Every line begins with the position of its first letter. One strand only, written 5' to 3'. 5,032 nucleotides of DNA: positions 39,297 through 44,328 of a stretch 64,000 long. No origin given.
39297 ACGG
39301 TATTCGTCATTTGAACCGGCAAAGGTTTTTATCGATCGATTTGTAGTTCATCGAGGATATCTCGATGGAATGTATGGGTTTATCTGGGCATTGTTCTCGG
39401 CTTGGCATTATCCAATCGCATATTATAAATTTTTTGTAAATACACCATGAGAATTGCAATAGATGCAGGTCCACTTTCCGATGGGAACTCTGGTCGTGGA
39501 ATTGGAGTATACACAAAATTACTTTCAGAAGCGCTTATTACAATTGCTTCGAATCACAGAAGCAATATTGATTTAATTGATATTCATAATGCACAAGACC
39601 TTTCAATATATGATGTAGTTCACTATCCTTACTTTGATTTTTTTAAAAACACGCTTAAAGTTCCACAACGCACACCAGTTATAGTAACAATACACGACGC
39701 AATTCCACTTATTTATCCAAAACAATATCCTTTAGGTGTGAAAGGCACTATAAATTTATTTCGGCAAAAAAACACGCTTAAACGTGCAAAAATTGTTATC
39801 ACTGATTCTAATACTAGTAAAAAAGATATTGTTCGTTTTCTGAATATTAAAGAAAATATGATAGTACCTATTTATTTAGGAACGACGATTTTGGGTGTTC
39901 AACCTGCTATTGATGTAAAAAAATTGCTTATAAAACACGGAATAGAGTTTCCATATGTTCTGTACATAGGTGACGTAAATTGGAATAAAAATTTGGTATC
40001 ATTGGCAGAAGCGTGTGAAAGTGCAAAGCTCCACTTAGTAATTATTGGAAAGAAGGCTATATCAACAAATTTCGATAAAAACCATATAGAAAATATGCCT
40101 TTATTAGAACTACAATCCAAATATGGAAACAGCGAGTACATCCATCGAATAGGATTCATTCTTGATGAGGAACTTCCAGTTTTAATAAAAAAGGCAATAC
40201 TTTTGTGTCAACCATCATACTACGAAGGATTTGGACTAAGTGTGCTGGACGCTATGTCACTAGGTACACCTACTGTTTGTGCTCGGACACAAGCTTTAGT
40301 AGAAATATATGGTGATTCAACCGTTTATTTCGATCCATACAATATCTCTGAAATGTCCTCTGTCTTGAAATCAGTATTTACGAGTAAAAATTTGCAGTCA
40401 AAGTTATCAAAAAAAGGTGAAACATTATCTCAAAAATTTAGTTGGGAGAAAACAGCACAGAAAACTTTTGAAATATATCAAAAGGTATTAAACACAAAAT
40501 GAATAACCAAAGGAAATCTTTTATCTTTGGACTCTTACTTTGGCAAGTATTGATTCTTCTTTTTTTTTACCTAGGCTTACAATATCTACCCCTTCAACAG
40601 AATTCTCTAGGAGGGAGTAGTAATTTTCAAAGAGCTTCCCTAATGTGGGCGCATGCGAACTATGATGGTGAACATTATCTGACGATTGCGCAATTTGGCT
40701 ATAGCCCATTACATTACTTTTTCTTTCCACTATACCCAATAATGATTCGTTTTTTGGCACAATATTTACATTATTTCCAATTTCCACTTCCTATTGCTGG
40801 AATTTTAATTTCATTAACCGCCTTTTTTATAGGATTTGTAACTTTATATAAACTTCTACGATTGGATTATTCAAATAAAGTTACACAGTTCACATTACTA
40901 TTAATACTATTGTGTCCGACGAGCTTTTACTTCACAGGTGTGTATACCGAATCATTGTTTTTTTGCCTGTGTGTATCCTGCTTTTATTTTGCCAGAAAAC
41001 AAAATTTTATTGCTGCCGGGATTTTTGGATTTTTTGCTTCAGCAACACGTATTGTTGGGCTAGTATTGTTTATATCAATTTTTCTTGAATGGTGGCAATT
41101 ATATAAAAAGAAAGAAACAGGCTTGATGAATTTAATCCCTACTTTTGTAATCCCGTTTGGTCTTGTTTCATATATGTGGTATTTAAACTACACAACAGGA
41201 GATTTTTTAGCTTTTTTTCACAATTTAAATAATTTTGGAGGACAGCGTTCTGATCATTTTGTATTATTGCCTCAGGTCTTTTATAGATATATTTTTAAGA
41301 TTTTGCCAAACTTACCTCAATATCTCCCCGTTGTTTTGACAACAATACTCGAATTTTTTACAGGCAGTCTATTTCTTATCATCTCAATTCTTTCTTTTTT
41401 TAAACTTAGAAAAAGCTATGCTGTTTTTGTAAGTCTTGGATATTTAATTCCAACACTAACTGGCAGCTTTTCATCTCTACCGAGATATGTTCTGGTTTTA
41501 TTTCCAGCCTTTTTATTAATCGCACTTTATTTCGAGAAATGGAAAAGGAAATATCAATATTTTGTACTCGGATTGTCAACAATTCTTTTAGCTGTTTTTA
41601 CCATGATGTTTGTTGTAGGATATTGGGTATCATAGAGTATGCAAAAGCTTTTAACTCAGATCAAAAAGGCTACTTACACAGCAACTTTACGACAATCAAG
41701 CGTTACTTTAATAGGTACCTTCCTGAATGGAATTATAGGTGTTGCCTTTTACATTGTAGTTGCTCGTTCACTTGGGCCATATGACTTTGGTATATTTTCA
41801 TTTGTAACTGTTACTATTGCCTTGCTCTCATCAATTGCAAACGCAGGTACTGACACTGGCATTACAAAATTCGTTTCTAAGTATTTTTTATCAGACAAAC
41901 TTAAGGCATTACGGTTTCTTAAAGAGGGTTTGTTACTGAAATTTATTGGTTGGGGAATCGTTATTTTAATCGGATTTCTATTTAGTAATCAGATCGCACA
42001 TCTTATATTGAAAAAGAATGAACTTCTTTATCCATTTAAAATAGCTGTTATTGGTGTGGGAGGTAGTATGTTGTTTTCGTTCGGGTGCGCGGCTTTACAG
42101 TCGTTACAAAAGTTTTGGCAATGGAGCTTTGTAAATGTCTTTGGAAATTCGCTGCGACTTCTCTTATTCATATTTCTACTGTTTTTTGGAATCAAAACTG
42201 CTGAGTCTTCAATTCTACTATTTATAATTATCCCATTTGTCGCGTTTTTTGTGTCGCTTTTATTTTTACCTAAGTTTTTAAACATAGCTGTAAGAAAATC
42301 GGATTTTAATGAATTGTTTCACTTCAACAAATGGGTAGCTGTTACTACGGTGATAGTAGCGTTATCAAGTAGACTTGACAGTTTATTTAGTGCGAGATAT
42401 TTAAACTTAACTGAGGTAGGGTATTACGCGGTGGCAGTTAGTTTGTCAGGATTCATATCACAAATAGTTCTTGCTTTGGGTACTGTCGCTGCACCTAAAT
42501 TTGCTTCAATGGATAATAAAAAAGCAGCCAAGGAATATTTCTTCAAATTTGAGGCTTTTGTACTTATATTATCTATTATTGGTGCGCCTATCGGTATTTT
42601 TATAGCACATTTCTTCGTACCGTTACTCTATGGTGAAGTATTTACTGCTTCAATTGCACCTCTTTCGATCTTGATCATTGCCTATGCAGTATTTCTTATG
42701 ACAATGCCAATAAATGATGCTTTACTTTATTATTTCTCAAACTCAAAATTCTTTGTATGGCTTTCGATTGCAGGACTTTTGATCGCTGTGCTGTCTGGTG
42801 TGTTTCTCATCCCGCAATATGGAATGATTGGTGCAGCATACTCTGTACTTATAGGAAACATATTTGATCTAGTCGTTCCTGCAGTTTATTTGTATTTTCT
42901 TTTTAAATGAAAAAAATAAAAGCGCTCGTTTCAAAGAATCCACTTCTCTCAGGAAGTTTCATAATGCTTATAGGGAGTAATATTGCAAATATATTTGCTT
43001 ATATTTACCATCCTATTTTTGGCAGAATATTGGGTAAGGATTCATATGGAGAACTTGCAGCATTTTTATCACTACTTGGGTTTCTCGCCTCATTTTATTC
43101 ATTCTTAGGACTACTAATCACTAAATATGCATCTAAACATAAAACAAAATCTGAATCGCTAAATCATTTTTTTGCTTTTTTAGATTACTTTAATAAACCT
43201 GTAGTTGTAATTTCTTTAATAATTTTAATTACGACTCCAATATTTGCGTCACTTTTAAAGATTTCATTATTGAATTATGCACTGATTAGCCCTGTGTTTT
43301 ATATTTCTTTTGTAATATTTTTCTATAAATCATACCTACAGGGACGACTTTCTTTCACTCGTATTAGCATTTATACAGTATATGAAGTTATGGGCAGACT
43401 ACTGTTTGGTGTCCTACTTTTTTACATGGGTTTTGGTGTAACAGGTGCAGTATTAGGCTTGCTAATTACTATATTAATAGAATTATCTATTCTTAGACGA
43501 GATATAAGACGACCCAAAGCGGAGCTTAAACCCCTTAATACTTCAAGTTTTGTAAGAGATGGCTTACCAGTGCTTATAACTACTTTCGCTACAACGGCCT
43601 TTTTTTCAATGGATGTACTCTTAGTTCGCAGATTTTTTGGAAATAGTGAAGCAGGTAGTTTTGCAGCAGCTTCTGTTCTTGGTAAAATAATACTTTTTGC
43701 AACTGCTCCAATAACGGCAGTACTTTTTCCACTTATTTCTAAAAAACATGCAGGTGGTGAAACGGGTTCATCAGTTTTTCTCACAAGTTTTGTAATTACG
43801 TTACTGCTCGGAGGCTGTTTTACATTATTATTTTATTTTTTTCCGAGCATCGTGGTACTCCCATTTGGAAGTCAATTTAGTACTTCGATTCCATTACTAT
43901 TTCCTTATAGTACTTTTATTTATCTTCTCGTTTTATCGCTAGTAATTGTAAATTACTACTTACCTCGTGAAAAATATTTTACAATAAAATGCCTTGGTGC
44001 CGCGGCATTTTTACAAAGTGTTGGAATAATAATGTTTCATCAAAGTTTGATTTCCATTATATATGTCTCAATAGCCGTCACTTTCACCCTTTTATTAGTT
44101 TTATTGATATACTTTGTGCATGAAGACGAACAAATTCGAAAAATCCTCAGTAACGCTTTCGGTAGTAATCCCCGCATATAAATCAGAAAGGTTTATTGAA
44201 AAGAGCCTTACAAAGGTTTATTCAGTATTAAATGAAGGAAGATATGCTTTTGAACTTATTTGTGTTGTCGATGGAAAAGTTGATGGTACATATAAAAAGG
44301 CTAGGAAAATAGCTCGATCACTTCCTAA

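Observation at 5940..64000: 58-kb single-strand glycosylation super-locus with about 20 GT-C-type membrane transferases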

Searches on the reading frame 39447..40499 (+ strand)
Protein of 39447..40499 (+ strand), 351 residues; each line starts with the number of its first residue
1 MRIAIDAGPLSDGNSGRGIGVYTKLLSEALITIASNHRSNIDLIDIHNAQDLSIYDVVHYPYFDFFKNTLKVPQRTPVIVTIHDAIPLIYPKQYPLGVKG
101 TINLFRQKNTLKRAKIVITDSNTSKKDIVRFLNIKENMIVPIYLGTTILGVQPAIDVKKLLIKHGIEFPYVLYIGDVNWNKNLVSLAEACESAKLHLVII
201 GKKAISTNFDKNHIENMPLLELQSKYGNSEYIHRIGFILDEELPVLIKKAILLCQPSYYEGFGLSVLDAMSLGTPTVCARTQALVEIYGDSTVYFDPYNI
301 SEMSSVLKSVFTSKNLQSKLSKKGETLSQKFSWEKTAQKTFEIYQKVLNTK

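Call 7: search_protein_families(library=pfam, proteins=[window:39447-40499:+], max_evalue=0.01)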
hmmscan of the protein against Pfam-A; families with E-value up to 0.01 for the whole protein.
window:39447-40499:+ (351 aa): 5 families
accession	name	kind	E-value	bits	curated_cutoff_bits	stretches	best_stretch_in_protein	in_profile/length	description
PF00534.26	Glycos_transf_1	-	6.9e-23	81.5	26.4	1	168-325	15-170/172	Glycosyl transferases group 1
PF13692.12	Glyco_trans_1_4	-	1.9e-15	57.8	27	1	169-306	2-135/142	Glycosyl transferases group 1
PF13439.12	Glyco_transf_4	-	3.5e-07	30.8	28.5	1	55-145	73-165/170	Glycosyltransferase Family 4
PF20706.3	GT4-conflict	-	8.3e-05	22.2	26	1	242-280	274-312/385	Family 4 Glycosyltransferase in conflict systems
PF13579.12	Glyco_trans_4_4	-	0.0015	19.3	29.7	1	58-145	77-158/158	Glycosyl transferase 4-like domain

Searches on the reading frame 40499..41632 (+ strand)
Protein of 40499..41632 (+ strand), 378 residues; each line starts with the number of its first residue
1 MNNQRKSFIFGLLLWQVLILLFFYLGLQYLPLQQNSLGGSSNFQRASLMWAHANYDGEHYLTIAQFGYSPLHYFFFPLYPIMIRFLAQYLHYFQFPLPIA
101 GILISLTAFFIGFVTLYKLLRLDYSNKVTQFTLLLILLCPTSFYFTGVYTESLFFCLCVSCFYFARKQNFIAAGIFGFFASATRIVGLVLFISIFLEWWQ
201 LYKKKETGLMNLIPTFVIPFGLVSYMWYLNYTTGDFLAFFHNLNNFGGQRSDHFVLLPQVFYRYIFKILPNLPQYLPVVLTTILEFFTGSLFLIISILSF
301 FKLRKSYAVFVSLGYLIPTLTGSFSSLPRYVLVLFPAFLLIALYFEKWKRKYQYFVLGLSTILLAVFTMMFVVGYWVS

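Call 7: search_protein_families(library=pfam, proteins=[window:40499-41632:+], max_evalue=0.01)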
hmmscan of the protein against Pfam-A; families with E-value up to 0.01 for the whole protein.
window:40499-41632:+ (378 aa): 0 families

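Call 23: search_protein_families(library=ncbifam, proteins=[window:40499-41632:+], max_evalue=1)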
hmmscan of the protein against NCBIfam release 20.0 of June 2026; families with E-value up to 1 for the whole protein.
window:40499-41632:+ (378 aa): 0 families

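Call 24: search_protein_families(library=pfam, proteins=[window:40499-41632:+], max_evalue=10)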
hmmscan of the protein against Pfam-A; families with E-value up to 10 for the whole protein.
window:40499-41632:+ (378 aa): 2 families
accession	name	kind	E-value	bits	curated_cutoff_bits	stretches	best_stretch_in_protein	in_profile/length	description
PF03736.22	EPTP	-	0.011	16.2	21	1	44-67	11-34/42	EPTP domain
PF12669.12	FeoB_associated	-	0.67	10.7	27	1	182-208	1-27/44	FeoB-associated Cys-rich membrane protein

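Call 41: search_protein_families(library=pfam, alignment_id=A3, max_evalue=1)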
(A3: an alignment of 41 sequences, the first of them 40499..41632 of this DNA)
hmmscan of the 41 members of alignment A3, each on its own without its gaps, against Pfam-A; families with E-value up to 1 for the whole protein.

A. member 1, window:40499-41632:+ (378 aa): 2 families
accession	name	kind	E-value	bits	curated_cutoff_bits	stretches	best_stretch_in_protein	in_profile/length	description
PF03736.22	EPTP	-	0.011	16.2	21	1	44-67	11-34/42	EPTP domain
PF12669.12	FeoB_associated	-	0.67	10.7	27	0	182-208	1-27/44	FeoB-associated Cys-rich membrane protein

B. families by the number of members that match (of 41 scanned): 19 families
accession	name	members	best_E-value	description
PF04188.19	Mannosyl_trans2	12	3.2e-13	Mannosyltransferase (PIG-V)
PF13231.12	PMT_2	11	4.2e-07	Dolichyl-phosphate-mannose-protein mannosyltransferase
PF09594.16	GT87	4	0.00027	Glycosyltransferase family 87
PF04922.18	DIE2_ALG10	3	2.8e-05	DIE2/ALG10 family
PF03736.22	EPTP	1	0.011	EPTP domain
PF16089.10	DUF4818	1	0.014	Domain of unknown function (DUF4818)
PF13131.11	DUF3951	1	0.018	Protein of unknown function (DUF3951)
PF25665.1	His1_capsid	1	0.07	His1 virus capsid protein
PF09852.15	DUF2079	1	0.074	Predicted membrane protein (DUF2079)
PF09716.15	ETRAMP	1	0.1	Malarial early transcribed membrane protein (ETRAMP)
PF03896.21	TRAP_alpha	1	0.11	Translocon-associated protein (TRAP), alpha subunit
PF13311.11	DUF4080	1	0.14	Protein of unknown function (DUF4080)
PF21813.2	DUF6882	1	0.17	Family of unknown function (DUF6882)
PF00420.29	Oxidored_q2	1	0.3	NADH-ubiquinone/plastoquinone oxidoreductase chain 4L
PF22137.1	T6SS_Tle1-like_C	1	0.35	T6SS, Phospholipase effector Tle1-like, C-terminal domain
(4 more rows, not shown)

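Call 43: search_solved_structures(query=A3, max_evalue=10)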
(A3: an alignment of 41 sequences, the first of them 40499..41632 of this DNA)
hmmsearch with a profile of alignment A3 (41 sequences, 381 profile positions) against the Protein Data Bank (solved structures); distinct sequences matched with E-value up to 10: 0.

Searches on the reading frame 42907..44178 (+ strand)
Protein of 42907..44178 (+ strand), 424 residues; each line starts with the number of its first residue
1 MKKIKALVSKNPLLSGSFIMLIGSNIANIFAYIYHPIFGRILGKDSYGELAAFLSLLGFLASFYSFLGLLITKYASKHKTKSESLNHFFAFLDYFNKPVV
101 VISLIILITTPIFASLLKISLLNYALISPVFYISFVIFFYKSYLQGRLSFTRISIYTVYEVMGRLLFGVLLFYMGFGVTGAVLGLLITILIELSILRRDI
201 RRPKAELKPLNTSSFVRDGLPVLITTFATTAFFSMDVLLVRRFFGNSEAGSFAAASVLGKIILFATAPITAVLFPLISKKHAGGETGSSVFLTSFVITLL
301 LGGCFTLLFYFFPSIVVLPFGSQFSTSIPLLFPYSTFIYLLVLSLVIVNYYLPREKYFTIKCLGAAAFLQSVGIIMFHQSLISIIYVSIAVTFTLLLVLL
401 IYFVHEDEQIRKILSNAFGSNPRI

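Call 7: search_protein_families(library=pfam, proteins=[window:42907-44178:+], max_evalue=0.01)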
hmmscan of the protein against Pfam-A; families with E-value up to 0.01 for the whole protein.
window:42907-44178:+ (424 aa): 1 family
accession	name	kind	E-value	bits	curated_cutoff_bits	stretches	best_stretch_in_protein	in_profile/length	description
PF01943.22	Polysacc_synt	-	1.3e-19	71.2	28.2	1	14-279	2-272/274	Polysaccharide biosynthesis protein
